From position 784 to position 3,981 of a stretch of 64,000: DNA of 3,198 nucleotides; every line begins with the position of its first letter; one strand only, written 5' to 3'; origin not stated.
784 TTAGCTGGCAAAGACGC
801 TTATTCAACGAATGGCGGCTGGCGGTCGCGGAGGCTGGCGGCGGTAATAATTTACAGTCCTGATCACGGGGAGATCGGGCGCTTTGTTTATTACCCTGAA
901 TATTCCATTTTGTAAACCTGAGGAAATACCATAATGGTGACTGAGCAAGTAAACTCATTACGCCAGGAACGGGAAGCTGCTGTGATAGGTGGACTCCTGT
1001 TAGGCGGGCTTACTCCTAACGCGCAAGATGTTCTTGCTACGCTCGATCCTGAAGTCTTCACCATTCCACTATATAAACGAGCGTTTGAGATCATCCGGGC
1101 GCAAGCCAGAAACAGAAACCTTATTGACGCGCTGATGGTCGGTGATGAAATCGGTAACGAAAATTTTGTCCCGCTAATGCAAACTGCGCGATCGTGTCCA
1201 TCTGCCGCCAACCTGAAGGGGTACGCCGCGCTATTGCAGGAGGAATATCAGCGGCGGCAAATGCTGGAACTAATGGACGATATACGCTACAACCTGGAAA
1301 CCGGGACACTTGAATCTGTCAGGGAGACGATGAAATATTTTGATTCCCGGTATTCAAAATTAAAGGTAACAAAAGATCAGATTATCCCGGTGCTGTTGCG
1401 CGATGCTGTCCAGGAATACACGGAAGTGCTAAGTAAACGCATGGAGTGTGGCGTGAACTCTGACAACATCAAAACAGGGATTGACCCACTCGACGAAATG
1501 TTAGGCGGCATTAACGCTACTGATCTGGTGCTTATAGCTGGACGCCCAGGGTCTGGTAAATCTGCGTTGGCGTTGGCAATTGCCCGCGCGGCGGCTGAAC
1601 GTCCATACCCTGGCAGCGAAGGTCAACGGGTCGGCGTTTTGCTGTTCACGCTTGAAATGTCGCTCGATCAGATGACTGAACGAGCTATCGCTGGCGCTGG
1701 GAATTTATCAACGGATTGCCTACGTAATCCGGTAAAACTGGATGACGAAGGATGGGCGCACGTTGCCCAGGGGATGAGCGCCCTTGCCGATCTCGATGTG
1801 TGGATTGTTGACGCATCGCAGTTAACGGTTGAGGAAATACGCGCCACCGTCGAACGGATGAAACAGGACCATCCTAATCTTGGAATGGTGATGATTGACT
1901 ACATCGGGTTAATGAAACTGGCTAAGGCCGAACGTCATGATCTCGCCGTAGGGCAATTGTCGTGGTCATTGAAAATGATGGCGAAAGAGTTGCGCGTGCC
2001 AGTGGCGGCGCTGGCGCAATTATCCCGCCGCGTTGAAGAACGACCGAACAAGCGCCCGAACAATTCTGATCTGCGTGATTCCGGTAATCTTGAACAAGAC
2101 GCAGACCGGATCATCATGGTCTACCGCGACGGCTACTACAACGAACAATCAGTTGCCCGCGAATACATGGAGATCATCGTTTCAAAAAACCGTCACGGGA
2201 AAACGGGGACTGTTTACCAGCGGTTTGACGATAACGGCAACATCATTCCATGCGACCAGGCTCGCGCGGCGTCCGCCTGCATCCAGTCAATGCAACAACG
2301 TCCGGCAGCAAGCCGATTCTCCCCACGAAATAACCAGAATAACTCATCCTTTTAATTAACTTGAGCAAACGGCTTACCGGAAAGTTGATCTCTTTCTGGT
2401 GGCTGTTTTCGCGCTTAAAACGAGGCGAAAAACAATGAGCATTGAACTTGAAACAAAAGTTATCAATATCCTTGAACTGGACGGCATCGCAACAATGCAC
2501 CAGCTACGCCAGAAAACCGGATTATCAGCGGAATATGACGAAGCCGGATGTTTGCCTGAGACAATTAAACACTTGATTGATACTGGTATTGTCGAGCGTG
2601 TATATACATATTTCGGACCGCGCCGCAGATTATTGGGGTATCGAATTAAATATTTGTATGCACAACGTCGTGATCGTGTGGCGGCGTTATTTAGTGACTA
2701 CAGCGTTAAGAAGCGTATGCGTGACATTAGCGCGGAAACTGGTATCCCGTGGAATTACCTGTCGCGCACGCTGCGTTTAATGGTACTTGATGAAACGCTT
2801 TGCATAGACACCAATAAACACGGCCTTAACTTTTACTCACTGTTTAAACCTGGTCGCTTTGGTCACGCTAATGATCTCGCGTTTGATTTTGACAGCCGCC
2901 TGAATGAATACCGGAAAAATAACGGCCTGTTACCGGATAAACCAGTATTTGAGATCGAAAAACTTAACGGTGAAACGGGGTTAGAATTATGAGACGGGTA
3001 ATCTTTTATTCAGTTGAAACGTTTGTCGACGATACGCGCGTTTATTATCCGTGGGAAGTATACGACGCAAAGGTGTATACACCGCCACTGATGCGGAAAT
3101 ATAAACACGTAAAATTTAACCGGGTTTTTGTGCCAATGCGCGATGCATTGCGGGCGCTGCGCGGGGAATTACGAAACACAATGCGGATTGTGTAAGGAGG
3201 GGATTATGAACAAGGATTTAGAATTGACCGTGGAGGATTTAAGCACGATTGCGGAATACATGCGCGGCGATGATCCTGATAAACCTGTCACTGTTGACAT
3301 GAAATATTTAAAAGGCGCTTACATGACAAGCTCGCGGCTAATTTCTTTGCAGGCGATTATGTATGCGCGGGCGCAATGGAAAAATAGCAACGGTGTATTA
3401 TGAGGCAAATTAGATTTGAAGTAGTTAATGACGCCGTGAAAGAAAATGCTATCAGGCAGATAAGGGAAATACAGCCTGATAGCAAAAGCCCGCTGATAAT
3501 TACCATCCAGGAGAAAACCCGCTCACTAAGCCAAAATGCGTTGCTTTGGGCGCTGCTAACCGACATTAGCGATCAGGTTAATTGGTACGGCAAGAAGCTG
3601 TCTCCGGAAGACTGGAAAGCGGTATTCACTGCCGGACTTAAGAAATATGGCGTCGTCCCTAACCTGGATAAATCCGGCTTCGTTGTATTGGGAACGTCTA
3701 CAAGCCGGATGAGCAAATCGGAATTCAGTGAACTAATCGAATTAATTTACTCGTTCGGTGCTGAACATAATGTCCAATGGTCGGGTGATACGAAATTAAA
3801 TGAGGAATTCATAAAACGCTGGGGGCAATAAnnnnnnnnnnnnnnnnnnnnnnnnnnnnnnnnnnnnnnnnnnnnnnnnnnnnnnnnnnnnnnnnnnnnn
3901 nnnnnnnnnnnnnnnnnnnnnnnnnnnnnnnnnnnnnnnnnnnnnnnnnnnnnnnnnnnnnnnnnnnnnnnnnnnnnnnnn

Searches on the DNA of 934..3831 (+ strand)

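Call 59: search_dna_similar(query=window:934-3831:+, collection=ecoli_genomes, mode=near, max_rows=40)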
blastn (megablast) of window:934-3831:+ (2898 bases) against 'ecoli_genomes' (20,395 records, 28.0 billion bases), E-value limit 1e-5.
Records with a match: 34; places in all: 34; records where one place covers at least 80% of the query: 30.
Genomes with a match: 34 of 5426; with a place that covers at least 80% of the query: 30. Places per genome that has any: lowest 1, median 1, highest 1. On chromosomes: 34 places; on plasmids: 0.
Best place of each record, by identity: 95-99% 1; 90-95% 18; 80-90% 15.
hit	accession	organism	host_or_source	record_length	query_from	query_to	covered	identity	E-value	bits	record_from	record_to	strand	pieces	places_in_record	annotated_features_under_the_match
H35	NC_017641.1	Escherichia coli UMNK88 strain UMNK88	porcine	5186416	1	2896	100%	95.3%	0e+0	4593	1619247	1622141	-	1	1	replicative DNA helicase | hypothetical protein (x2) | recombination protein NinB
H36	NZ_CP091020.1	Escherichia coli strain STEC308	mutton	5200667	1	2898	100%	95.0%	0e+0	4542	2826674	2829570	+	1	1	replicative DNA helicase | hypothetical protein (x3) | recombination protein NinB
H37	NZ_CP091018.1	Escherichia coli strain STEC307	mutton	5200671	1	2898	100%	95.0%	0e+0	4542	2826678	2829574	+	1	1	replicative DNA helicase | hypothetical protein (x3) | recombination protein NinB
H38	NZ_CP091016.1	Escherichia coli strain STEC306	mutton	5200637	1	2898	100%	95.0%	0e+0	4542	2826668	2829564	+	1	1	replicative DNA helicase | hypothetical protein (x3) | recombination protein NinB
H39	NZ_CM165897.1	Escherichia coli strain N25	Homo sapiens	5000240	13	2898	100%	93.5%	0e+0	4292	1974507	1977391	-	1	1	replicative DNA helicase | hypothetical protein (x2) | recombination protein NinB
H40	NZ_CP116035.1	Escherichia coli strain FAH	Homo sapiens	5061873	1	2898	100%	92.7%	0e+0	4170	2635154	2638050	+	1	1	replicative DNA helicase | Lrp/AsnC family transcriptional regulator | recombination protein NinB | hypothetical protein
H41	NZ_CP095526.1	Escherichia coli strain GN05505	Homo sapiens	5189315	1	2898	100%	92.6%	0e+0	4154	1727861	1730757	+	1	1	replicative DNA helicase | Lrp/AsnC family transcriptional regulator | recombination protein NinB | hypothetical protein (x2)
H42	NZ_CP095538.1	Escherichia coli strain GN04592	Homo sapiens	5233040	1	2898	100%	92.5%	0e+0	4148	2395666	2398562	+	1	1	replicative DNA helicase | Lrp/AsnC family transcriptional regulator | recombination protein NinB | hypothetical protein (x2)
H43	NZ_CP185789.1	Escherichia coli strain M15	Homo sapiens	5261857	19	2898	99%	93.0%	0e+0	4193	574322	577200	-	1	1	replicative DNA helicase | Lrp/AsnC family transcriptional regulator | recombination protein NinB | hypothetical protein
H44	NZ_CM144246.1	Escherichia coli strain CB7286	Homo sapiens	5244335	13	2898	100%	92.7%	0e+0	4154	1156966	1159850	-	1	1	replicative DNA helicase | Lrp/AsnC family transcriptional regulator | recombination protein NinB | hypothetical protein (x2)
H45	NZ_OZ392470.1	Escherichia coli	Homo sapiens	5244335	13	2898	100%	92.7%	0e+0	4154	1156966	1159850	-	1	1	replicative DNA helicase | Lrp/AsnC family transcriptional regulator | recombination protein NinB | hypothetical protein (x2)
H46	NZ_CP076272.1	Escherichia coli strain E21845/O/A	Homo sapiens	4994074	1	2898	100%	92.1%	0e+0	4087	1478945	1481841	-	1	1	replicative DNA helicase | hypothetical protein (x3) | recombination protein NinB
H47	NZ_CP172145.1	Escherichia coli strain GF66.2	chicken meat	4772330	1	2898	98%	94.2%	0e+0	4310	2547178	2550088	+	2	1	replicative DNA helicase | Lrp/AsnC family transcriptional regulator | recombination protein NinB | hypothetical protein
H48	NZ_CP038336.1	Escherichia coli O157:H7 strain LSU61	Deer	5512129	1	2898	100%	91.3%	0e+0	3954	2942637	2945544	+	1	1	replicative DNA helicase | hypothetical protein (x2) | recombination protein NinB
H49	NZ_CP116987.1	Escherichia coli strain MLI107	Homo sapiens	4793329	1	2898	98%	92.4%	0e+0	4027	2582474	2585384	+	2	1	replicative DNA helicase | Lrp/AsnC family transcriptional regulator | recombination protein NinB | hypothetical protein (x2)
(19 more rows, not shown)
